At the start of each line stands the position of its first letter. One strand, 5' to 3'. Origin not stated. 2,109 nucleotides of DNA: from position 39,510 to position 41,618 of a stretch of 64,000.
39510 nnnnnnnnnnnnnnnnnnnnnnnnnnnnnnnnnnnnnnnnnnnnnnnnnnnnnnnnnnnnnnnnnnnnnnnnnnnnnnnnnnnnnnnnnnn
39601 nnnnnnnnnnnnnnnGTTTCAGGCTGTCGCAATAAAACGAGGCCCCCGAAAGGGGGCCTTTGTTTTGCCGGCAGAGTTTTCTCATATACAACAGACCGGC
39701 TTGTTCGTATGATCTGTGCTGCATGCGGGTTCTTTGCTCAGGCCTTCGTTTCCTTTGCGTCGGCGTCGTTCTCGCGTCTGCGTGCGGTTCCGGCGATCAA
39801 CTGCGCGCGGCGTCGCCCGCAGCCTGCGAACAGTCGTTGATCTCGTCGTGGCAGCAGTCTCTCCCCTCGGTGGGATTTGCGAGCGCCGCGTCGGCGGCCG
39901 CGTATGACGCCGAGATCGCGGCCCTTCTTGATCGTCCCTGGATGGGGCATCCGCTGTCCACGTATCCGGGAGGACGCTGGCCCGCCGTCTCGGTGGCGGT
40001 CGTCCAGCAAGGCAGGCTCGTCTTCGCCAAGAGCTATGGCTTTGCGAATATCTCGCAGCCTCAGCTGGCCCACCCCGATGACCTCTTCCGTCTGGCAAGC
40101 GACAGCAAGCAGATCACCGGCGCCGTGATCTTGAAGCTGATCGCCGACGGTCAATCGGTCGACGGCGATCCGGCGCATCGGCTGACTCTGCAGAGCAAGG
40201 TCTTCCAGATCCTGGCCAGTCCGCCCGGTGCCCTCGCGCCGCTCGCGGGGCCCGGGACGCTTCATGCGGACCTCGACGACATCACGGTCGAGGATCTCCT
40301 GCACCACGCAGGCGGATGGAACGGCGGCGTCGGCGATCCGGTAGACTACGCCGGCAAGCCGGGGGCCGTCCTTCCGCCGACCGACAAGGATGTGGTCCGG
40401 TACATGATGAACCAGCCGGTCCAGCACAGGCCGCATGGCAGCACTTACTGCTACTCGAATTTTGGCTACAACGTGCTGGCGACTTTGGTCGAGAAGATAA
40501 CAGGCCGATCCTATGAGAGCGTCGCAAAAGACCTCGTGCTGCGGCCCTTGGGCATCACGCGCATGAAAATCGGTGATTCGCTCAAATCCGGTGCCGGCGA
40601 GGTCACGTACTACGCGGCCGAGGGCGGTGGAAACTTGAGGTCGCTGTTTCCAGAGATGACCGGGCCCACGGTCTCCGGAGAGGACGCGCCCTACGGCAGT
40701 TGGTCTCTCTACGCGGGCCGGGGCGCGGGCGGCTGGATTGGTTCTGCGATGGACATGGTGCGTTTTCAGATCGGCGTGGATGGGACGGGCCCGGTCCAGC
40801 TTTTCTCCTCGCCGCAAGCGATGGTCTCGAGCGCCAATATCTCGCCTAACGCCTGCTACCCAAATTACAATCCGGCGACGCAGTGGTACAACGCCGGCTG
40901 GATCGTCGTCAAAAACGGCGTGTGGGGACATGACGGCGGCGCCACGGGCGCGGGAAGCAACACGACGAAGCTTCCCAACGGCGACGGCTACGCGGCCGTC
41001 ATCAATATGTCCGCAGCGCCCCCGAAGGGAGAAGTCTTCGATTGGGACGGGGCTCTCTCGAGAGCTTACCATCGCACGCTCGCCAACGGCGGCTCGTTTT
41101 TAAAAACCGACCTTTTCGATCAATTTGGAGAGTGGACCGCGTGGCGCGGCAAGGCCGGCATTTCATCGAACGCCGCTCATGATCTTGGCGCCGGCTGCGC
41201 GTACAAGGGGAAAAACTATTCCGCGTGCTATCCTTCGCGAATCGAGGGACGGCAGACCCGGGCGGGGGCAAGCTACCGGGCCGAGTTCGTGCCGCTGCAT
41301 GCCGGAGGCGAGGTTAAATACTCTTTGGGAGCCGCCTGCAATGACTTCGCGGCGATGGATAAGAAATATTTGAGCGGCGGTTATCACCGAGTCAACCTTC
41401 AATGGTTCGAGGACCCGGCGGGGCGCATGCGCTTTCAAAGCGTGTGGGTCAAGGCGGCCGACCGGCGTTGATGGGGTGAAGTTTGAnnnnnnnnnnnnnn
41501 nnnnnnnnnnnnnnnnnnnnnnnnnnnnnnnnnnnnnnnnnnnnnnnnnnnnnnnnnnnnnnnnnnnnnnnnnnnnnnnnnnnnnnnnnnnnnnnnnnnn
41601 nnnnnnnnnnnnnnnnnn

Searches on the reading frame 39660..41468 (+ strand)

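Call 65: search_protein_families(library=pfam, proteins=[window:39660-41468:+], max_evalue=0.00001)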
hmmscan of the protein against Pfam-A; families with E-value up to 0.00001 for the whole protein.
window:39660-41468:+ (603 aa): 1 family
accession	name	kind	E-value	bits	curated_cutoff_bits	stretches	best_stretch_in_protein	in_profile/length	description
PF00144.29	Beta-lactamase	-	2.7e-40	139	27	1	105-462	12-321/329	Beta-lactamase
